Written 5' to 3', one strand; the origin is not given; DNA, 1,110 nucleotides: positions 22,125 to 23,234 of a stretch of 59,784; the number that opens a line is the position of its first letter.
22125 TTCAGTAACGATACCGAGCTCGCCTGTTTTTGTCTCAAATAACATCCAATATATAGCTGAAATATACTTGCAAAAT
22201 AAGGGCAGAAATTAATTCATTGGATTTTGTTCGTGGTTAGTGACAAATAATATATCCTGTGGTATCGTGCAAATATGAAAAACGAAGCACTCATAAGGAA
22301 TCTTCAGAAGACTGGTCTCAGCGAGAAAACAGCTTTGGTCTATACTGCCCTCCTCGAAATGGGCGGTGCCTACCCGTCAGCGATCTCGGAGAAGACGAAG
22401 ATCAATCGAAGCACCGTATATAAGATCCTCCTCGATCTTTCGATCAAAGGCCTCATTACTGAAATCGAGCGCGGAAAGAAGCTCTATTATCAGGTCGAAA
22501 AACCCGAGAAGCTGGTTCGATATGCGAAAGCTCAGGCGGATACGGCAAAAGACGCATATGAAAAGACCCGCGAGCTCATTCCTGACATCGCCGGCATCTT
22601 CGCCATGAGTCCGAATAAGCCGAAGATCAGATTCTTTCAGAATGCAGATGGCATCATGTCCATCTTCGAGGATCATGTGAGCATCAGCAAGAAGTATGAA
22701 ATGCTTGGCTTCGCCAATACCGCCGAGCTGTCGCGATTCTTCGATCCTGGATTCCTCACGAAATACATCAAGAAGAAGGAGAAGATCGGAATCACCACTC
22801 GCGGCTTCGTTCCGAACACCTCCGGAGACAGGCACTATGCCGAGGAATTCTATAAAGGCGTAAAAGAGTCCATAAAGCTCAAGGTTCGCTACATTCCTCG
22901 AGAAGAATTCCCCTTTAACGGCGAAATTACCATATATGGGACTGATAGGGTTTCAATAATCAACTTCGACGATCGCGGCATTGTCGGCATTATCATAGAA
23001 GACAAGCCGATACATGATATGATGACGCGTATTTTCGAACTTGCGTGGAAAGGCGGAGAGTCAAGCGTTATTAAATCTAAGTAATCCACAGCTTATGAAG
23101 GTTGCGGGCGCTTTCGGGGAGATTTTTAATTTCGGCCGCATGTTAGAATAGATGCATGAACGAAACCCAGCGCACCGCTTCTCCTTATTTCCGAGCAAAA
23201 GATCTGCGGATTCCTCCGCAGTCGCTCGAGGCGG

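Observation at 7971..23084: One Liv-type ABC translocator interleaved with seven TM-anchored binding-protein paralogues and four TrmB-like HTH genes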

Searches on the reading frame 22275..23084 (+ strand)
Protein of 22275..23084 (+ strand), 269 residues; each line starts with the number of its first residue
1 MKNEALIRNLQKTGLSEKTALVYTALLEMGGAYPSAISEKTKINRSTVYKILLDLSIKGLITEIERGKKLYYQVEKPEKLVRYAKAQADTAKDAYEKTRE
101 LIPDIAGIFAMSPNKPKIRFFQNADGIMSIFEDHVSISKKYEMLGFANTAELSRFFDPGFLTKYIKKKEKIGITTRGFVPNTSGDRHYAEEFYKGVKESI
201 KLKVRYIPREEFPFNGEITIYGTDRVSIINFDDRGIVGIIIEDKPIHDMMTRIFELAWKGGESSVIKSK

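Call 4: search_protein_families(library=pfam, proteins=[window:22275-23084:+])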
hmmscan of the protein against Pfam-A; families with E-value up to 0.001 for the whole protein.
window:22275-23084:+ (269 aa): 1 family
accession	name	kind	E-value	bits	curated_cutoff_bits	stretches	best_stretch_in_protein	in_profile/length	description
PF01978.25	TrmB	-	2.4e-14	53.4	25.6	1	10-74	1-65/68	Sugar-specific transcriptional regulator TrmB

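Call 9: find_homologous_proteins(query=window:22275-23084:+)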
Query window:22275-23084:+ (269 aa): 406 proteins with E <= 0.001 among 995 candidates; the best 120 are listed.
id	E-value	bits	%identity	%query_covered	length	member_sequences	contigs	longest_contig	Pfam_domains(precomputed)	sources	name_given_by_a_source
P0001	5.2e-172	588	100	100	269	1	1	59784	PF01978.26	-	-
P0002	1.3e-113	397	65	97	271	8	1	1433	PF01978.26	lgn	-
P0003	4.5e-104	365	61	98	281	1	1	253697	PF01978.26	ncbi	-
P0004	1.4e-103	364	60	97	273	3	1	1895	PF01978.26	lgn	-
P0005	2.4e-103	363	60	98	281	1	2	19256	PF01978.26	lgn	-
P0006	1.5e-102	360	60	98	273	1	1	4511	PF01978.26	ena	-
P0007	4.6e-102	359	59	96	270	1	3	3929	PF01978.26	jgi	jgi:HTH-type transcriptional regulator, sugar sensing transcriptional regulator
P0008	7.2e-102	358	58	97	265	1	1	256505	PF01978.26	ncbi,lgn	ncbi:MAG: helix-turn-helix domain-containing protein [Patescibacteria group bacterium]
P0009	2.8e-101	356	58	97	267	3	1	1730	PF01978.26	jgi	jgi:sugar-specific transcriptional regulator TrmB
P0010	3.0e-101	356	60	96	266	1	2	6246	PF01978.26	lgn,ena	-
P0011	4.6e-101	356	61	97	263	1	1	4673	PF01978.26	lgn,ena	-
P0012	1.6e-100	354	59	97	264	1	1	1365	PF01978.26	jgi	jgi:sugar-specific transcriptional regulator TrmB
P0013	3.6e-100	353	58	97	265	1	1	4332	PF01978.26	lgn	-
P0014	1.3e-98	347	57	97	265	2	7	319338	PF01978.26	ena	-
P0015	9.9e-97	341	58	97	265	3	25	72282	PF01978.26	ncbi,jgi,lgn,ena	-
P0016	1.4e-96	341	58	97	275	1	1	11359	PF01978.26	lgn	-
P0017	3.6e-96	339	57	95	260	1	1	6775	PF01978.26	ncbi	-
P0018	3.4e-95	336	58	97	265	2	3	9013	PF01978.26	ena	-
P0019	5.6e-95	336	58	94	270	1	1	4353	PF01978.26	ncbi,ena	-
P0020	3.2e-94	333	56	97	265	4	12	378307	PF01978.26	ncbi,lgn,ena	-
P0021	8.8e-94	332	56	97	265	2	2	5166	PF01978.26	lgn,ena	-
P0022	1.1e-93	331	56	97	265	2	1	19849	PF01978.26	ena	-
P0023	2.6e-93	330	57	97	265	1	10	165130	PF01978.26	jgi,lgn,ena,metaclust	metaclust:\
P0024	3.0e-93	330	57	97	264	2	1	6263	PF01978.26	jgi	-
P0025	1.2e-92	328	56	95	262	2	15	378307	PF01978.26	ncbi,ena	-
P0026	1.9e-92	327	55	97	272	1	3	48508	PF01978.26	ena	-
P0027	3.9e-92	326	53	98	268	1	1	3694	PF01978.26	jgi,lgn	jgi:predicted transcriptional regulator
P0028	4.4e-92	326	55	96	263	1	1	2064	PF01978.26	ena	-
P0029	2.0e-91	324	53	97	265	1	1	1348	PF01978.26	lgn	-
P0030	3.4e-91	323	53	97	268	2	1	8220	PF01978.26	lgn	-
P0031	1.1e-90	321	53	98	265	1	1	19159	PF01978.26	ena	-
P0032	2.4e-90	320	53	97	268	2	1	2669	PF01978.26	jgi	jgi:HTH-type transcriptional regulator, sugar sensing transcriptional regulator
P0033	4.1e-90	320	54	96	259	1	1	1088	PF01978.26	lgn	-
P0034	4.5e-90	320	52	97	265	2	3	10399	PF01978.26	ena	-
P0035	5.6e-90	319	54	99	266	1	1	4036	PF01978.26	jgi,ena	jgi:predicted transcriptional regulator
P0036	7.3e-90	319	55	97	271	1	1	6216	PF01978.26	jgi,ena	-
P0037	1.6e-89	318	56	97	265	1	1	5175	PF01978.26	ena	-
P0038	2.0e-89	317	54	95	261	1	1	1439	PF01978.26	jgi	jgi:sugar-specific transcriptional regulator TrmB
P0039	6.6e-89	316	55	97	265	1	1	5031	PF01978.26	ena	-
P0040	6.1e-88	313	53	97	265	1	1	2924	PF01978.26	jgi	-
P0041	3.4e-87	310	53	96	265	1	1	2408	PF01978.26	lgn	-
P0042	3.9e-87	310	56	93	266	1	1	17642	PF01978.26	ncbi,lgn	-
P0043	4.9e-87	310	52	97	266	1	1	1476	PF01978.26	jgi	jgi:HTH-type transcriptional regulator, sugar sensing transcriptional regulator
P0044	1.1e-86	308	52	97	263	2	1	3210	PF01978.26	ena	-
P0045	1.4e-86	308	55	97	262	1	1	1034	PF01978.26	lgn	-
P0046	1.4e-86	308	53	95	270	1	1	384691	PF01978.26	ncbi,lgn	ncbi:MAG: TrmB family transcriptional regulator [Patescibacteria group bacterium]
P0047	1.4e-86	308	53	96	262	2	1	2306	PF01978.26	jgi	jgi:sugar-specific transcriptional regulator TrmB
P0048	3.9e-86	307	53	96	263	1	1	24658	PF01978.26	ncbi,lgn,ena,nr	ncbi:MAG: Transcriptional regulator, TrmB [Parcubacteria group bacterium Gr01-1014_29]|nr:MAG: Trans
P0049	5.0e-86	306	51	97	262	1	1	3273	PF01978.26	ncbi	-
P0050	5.6e-86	306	52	97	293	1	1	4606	PF01978.26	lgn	-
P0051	5.9e-86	306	51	99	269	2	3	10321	PF01978.26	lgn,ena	-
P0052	8.8e-86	305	52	99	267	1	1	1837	PF01978.26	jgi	jgi:sugar-specific transcriptional regulator TrmB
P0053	9.4e-86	305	53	98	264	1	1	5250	PF01978.26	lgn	-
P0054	1.1e-85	305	54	97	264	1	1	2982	PF01978.26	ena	-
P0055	1.1e-85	305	51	99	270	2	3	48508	PF01978.26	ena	-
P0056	1.7e-85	305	52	97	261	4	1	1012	PF01978.26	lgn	-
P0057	2.2e-85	304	54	97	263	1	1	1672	PF01978.26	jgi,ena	-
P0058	2.7e-85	304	52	96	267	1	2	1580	PF01978.26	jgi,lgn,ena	-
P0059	3.1e-85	304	49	97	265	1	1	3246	PF01978.26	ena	-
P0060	4.2e-85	303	51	99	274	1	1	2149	PF01978.26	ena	-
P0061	5.5e-85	303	52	96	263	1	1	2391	PF01978.26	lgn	-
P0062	5.7e-85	303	53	96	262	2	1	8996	PF01978.26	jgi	jgi:sugar-specific transcriptional regulator TrmB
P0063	6.3e-85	303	51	97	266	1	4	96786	PF01978.26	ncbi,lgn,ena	ncbi:MAG: helix-turn-helix domain-containing protein [Patescibacteria group bacterium]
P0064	8.0e-85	302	51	97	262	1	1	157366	PF01978.26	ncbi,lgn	-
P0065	8.0e-85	302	52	97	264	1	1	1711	PF01978.26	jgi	jgi:sugar-specific transcriptional regulator TrmB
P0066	8.2e-85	302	52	96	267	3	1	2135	PF01978.26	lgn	-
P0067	9.8e-85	302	51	96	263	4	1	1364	PF01978.26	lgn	-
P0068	1.1e-84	302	52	96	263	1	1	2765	PF01978.26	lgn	-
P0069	1.2e-84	302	52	97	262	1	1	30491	PF01978.26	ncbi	-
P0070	1.5e-84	301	53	94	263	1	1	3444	PF01978.26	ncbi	-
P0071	1.9e-84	301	51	97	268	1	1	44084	PF01978.26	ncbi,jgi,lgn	ncbi:MAG: helix-turn-helix domain-containing protein [Parcubacteria group bacterium]|jgi:sugar-speci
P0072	2.1e-84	301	51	98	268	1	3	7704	PF01978.26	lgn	-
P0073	2.2e-84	301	52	97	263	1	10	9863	PF01978.26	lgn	-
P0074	2.7e-84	301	52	97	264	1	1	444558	PF01978.26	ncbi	-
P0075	4.9e-84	300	51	95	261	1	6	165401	PF01978.26,PF03965.23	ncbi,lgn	ncbi:MAG TPA: helix-turn-helix domain-containing protein [Candidatus Paceibacterota bacterium]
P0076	5.4e-84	300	50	96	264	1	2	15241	PF01978.26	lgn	-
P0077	9.0e-84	299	50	97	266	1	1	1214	PF01978.26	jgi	jgi:sugar-specific transcriptional regulator TrmB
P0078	1.1e-83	299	52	97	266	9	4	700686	PF01978.26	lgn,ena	-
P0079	1.3e-83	298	52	95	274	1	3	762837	PF01978.26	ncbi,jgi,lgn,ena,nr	ncbi:MAG TPA: helix-turn-helix domain-containing protein [Candidatus Bipolaricaulota bacterium]|nr:h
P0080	1.7e-83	298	53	92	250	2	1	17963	PF01978.26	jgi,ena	-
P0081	1.8e-83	298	53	97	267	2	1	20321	PF01978.26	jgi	jgi:sugar-specific transcriptional regulator TrmB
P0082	2.2e-83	298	54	97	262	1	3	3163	PF01978.26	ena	-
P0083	2.5e-83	297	49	99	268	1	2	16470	PF01978.26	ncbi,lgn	-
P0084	2.9e-83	297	49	95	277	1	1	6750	PF01978.26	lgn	-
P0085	3.3e-83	297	54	97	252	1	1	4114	PF01978.26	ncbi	-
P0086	4.3e-83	297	53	96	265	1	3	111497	PF01978.26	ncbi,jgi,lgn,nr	ncbi:hypothetical protein HQ571_02745 [Candidatus Kuenenbacteria bacterium]|nr:hypothetical protein 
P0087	4.4e-83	297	52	98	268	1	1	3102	PF01978.26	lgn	-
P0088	4.5e-83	297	51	97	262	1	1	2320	PF01978.26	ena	-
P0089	4.9e-83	296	53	97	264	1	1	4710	PF01978.26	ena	-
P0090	5.2e-83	296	52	97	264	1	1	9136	PF01978.26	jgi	-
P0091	7.4e-83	296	52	97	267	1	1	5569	PF01978.26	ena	-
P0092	8.9e-83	296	50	95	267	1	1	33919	PF01978.26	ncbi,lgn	-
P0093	9.2e-83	296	54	96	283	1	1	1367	PF01978.26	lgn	-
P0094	9.6e-83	296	50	98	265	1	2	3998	PF01978.26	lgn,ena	-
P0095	9.7e-83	296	52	97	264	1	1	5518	PF01978.26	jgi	jgi:sugar-specific transcriptional regulator TrmB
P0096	9.8e-83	295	51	98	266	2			PF01978.26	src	-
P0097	1.0e-82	295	51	97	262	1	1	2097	PF01978.26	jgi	jgi:HTH-type transcriptional regulator, sugar sensing transcriptional regulator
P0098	1.2e-82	295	50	96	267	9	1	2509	PF01978.26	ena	-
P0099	1.2e-82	295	49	97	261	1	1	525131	PF01978.26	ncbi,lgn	ncbi:MAG: helix-turn-helix domain-containing protein [Patescibacteria group bacterium]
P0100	1.2e-82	295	49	97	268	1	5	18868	PF01978.26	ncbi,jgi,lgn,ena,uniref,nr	ncbi:hypothetical protein COT97_03500 [Candidatus Falkowbacteria bacterium CG10_big_fil_rev_8_21_14_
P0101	1.2e-82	295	50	98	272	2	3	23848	PF01978.26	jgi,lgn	-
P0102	1.3e-82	295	50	95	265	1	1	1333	PF01978.26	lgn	-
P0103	1.4e-82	295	49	97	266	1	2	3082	PF01978.26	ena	-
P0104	1.6e-82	295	49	97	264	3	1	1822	PF01978.26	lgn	-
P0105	1.9e-82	295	52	98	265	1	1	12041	PF01978.26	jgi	jgi:sugar-specific transcriptional regulator TrmB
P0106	1.9e-82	295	51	97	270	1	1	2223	PF01978.26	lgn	-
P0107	2.0e-82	294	52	96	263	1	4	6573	PF01978.26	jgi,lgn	-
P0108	2.1e-82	294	52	96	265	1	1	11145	PF01978.26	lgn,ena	-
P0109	3.0e-82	294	48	99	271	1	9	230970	PF01978.26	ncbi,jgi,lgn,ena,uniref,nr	ncbi:MAG: hypothetical protein COV59_01610 [Candidatus Magasanikbacteria bacterium CG11_big_fil_rev_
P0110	3.0e-82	294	49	97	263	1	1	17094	PF01978.26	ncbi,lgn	-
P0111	3.3e-82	294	51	96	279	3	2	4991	PF01978.26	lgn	-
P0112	4.1e-82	293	49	97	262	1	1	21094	PF01978.26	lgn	-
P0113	4.8e-82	293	52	96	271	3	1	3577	PF01978.26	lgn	-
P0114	4.9e-82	293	50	96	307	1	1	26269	PF01978.26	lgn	-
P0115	6.3e-82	293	52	95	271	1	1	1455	PF01978.26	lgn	-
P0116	7.7e-82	293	51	97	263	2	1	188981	PF01978.26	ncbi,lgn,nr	ncbi:MAG TPA: helix-turn-helix domain-containing protein [Candidatus Udaeobacter sp.]|nr:helix-turn-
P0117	8.5e-82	292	50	97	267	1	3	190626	PF01978.26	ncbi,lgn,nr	ncbi:MAG: hypothetical protein HZA80_01950 [Candidatus Taylorbacteria bacterium]|nr:hypothetical pro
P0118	8.6e-82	292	50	97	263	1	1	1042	PF01978.26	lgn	-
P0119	9.9e-82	292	48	98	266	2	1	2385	PF01978.26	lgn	-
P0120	1.0e-81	292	51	97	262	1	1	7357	PF01978.26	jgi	-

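Call 11: find_related_loci(query=window:22275-23084:+, collection=genome_contigs, flank=10000)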
Query window:22275-23084:+ (269 aa) in genome_contigs; peptide patterns used: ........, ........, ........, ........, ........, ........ (x = any residue, [..] = any of these).
203 stretches matched a pattern; 1 encode a relative of the query (tblastn E <= 1e-3); 1 distinct loci.
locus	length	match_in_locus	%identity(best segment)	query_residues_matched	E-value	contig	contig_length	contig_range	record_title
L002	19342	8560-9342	57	1-262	5e-102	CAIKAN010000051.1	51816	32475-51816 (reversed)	uncultured bacterium isolate AM-2014_bin-3203 genome assembly, contig: bin-3203:51/99, whole genome shotgun sequence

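Call 13: find_related_loci(query=A1, collection=genome_contigs, flank=10000)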
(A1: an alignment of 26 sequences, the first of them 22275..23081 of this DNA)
Query A1 (269 aa) in genome_contigs; peptide patterns used: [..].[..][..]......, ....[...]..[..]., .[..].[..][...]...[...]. (x = any residue, [..] = any of these).
262 stretches matched a pattern; 143 encode a relative of the query (tblastn E <= 1e-3); the best 80 are kept; 80 distinct loci.
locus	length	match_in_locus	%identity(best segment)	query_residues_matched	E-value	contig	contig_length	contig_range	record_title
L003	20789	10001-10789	69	1-262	3e-124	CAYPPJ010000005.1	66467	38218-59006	MAG TPA_asm: uncultured Candidatus Saccharibacteria bacterium isolate SRP278252_co2_123 genome assembly, contig: NODE_66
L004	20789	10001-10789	66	1-262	4e-121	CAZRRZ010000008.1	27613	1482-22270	MAG TPA_asm: uncultured Candidatus Saccharibacteria bacterium isolate SRP286056_co2_115 genome assembly, contig: NODE_24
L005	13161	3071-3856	60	1-262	2e-108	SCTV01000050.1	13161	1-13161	MAG: Patescibacteria group bacterium isolate FW305_bin.8 FW305_bin.8-26201, whole genome shotgun sequence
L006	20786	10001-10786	58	1-262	4e-108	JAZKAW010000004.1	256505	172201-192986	MAG: Patescibacteria group bacterium isolate ADI_H3L2_1_122_18_3-bin049_1 ADIH3L21_B049_1_000000000004, whole genome sho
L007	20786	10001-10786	59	1-262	7e-105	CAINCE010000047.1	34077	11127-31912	uncultured bacterium isolate KR5_bin-306 genome assembly, contig: bin-306:47/77, whole genome shotgun sequence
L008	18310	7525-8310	58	1-262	9e-104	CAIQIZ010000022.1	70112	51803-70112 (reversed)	uncultured bacterium isolate AM-2014_bin-3837 genome assembly, contig: bin-3837:22/31, whole genome shotgun sequence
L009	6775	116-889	57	5-261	4e-103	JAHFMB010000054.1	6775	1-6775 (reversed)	MAG: Candidatus Taylorbacteria bacterium isolate nzgw447 NODE_21521_length_6776_cov_2.754170, whole genome shotgun seque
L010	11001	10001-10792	56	1-264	1e-101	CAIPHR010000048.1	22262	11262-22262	uncultured bacterium isolate MJ-2014_bin-1666 genome assembly, contig: bin-1666:48/95, whole genome shotgun sequence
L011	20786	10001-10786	56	1-262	1e-100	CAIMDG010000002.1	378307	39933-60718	uncultured bacterium isolate KTt_bin-0975 genome assembly, contig: bin-0975:2/3, whole genome shotgun sequence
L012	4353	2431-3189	58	10-261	2e-101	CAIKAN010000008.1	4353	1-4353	uncultured bacterium isolate AM-2014_bin-3203 genome assembly, contig: bin-3203:08/99, whole genome shotgun sequence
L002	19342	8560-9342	57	1-262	3e-100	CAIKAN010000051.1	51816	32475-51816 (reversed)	uncultured bacterium isolate AM-2014_bin-3203 genome assembly, contig: bin-3203:51/99, whole genome shotgun sequence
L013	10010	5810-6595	54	1-262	2e-94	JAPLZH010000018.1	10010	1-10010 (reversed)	MAG: Candidatus Taylorbacteria bacterium isolate LacPavin_0920_WC57_MAG_39_17 LacPavin_0920_WC57_scaffold_919222, whole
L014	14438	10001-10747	56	10-258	9e-94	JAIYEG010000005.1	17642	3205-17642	MAG: bacterium isolate H1_MAG_00060 pond_H1_MAG_00060_000000000004, whole genome shotgun sequence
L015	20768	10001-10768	53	6-261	3e-92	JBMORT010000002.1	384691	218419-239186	MAG: Patescibacteria group bacterium isolate Betzabe_MAG187 MAG187_2, whole genome shotgun sequence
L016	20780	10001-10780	50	1-260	3e-92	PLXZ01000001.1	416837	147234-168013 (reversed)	MAG: Candidatus Taylorbacteria bacterium isolate palsa_1337 73.20120700_P3D.324_contig_6219, whole genome shotgun sequen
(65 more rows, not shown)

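Call 22: search_solved_structures(query=A1, max_evalue=1, show_alignments=1)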
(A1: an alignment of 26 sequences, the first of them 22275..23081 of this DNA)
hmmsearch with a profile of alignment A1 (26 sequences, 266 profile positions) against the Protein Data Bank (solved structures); distinct sequences matched with E-value up to 1: 10.
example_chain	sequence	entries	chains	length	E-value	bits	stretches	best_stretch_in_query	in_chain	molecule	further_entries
1sfx_A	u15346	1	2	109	0.00039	23.3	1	6-89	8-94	Conserved hypothetical protein AF2008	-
3qph_A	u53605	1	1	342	0.00046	23.1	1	6-90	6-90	TrmB, a global transcription regulator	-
5k5o_A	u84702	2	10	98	0.00069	22.5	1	20-82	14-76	AspA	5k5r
4rs8_A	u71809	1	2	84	0.00083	22.3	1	21-82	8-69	AspA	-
5k1y_C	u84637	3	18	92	0.00086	22.2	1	20-82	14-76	AspA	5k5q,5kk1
5bpd_A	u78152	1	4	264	0.022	17.6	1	13-114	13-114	TrmBL2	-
5bqt_A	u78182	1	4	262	0.03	17.2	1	15-113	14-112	Putative HTH-type transcriptional regulator TrmBL2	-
5box_A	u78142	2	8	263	0.031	17.1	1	15-114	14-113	Putative HTH-type transcriptional regulator TrmBL2 | TrmBL2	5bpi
4ehs_A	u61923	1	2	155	0.38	13.6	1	200-241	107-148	DNA primase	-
1res_A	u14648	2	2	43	0.66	12.8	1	35-54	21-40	GAMMA DELTA-RESOLVASE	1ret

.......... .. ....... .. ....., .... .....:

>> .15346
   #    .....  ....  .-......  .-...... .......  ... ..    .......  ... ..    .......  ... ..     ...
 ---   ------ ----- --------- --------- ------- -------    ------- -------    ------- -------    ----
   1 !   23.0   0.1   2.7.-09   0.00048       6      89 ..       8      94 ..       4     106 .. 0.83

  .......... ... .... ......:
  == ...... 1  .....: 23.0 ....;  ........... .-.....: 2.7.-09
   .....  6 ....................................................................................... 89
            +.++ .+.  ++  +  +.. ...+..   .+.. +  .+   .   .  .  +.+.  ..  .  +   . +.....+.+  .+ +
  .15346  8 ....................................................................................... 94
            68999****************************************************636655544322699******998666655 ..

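Call 29: predict_structure(alignment_id=A1)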
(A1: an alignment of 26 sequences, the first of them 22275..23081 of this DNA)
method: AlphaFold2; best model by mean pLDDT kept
length: 269 residues; sequences in the alignment: 26
mean_pLDDT: 88.7   pTM: 0.57
mean pLDDT of the five models: 88.7, 88.3, 88.3, 88.1, 87.0
residues with pLDDT >= 90: 166; 70-90: 82; 50-70: 14; < 50: 7
segments of 3 or more residues with pLDDT < 50: 264-269
pLDDT, mean of each block of 10 residues (from residue 1): 83 94 95 96 96 95 92 92 87 83 70 76 92 95 94 86 94 96 88 90 91 88 96 87 95 90 50
secondary structure, 60 per line:
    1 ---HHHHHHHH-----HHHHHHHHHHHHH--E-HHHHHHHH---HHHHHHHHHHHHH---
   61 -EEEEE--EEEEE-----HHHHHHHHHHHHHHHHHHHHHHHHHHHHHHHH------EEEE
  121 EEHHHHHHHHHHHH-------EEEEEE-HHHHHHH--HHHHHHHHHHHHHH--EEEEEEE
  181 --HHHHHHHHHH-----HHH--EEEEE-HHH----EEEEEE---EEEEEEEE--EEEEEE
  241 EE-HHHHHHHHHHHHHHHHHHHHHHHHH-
elements in order: H4-11 H17-29 H34-41 H45-57 E62-66 E69-73 H79-110 E117-122 H123-134 E142-147 H149-155 H158-171 E174-180 H183-192 E203-207 E216-221 E225-232 E235-242 H244-268

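Call 32: fold_search(model_id=the predicted structure, library=pdb)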
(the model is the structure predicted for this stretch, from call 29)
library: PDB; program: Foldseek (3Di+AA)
matches with E <= 10: 1770; with E <= 0.001: 32
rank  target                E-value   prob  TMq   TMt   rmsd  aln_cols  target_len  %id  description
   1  5bpd_D                4.9e-13  1.00  0.40  0.41   9.7       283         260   17  Structure of TrmBL2, an archaeal chromatin protein, shows a novel mode of DNA binding. (released 2015-09-02)
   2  5bpi_D                5.2e-13  1.00  0.41  0.42   9.6       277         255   16  Structure of TrmBL2, an archaeal chromatin protein, shows a novel mode of DNA binding. (released 2015-09-02)
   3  5bpd_B                1.0e-12  1.00  0.38  0.39  16.5       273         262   15  Structure of TrmBL2, an archaeal chromatin protein, shows a novel mode of DNA binding. (released 2015-09-02)
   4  5bpd_C                2.0e-12  1.00  0.41  0.42   9.2       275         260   16  Structure of TrmBL2, an archaeal chromatin protein, shows a novel mode of DNA binding. (released 2015-09-02)
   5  5bpi_C                3.8e-12  1.00  0.41  0.42   9.6       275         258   16  Structure of TrmBL2, an archaeal chromatin protein, shows a novel mode of DNA binding. (released 2015-09-02)
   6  5bqt_A                5.8e-12  1.00  0.39  0.40  15.6       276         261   16  Structure of TrmBL2, an archaeal chromatin protein, shows a novel mode of DNA binding. (released 2015-09-02)
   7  5bqt_B                2.0e-11  1.00  0.37  0.39  15.1       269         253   16  Structure of TrmBL2, an archaeal chromatin protein, shows a novel mode of DNA binding. (released 2015-09-02)
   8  5box_A                2.6e-11  1.00  0.36  0.37  16.8       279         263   16  Structure of TrmBL2, an archaeal chromatin protein, shows a novel mode of DNA binding. (released 2015-09-02)
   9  9vbg_A                1.5e-05  1.00  0.36  0.25   4.9       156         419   12  Cryo-EM structure of human PLD3 apo form (released 2025-12-24)
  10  9vbh_A                9.9e-05  1.00  0.37  0.25   5.4       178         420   11  Cryo-EM structure of human PLD3 bound to ssDNA (poly(T)) (released 2025-12-24)
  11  4rs8_A                1.6e-04  1.00  0.22  0.69   5.7        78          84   28  Apo structure of novel pNOB8 plasmid centromere binding protein (released 2015-09-16)
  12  8q1x_B                2.2e-04  1.00  0.36  0.25   5.3       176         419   11  Structural analysis of PLD3 reveals insights into the mechanism of lysosomal 5' exonuclease-mediated nucleic acid degr (released 2023-12-06)
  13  5k5q_C                2.6e-04  1.00  0.23  0.65   5.7        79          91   28  Structure of AspA-DNA complex: novel centromere bindng protein-centromere complex (released 2016-06-01)
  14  4rs8_B                2.6e-04  1.00  0.21  0.66   7.9        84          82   27  Apo structure of novel pNOB8 plasmid centromere binding protein (released 2015-09-16)
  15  6xjf_G                2.8e-04  1.00  0.29  0.64   4.7       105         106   20  X-ray crystal structure of Pyrococcus furiosus general transcription factor TFE-alpha (SeMet labeled protein) (released 2020-07-08)
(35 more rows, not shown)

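Call 77: search_protein_families(library=ncbifam, proteins=[window:22275-23084:+], max_evalue=0.00001)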
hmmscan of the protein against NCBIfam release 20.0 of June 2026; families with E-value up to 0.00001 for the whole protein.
window:22275-23084:+ (269 aa): 1 family
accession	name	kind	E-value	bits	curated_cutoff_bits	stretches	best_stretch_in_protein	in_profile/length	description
NF047390.1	TransRegTrmBL1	equivalog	1.9e-07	30.3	650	1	1-86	1-85/341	HTH-type sugar sensing transcriptional regulator TrmBL1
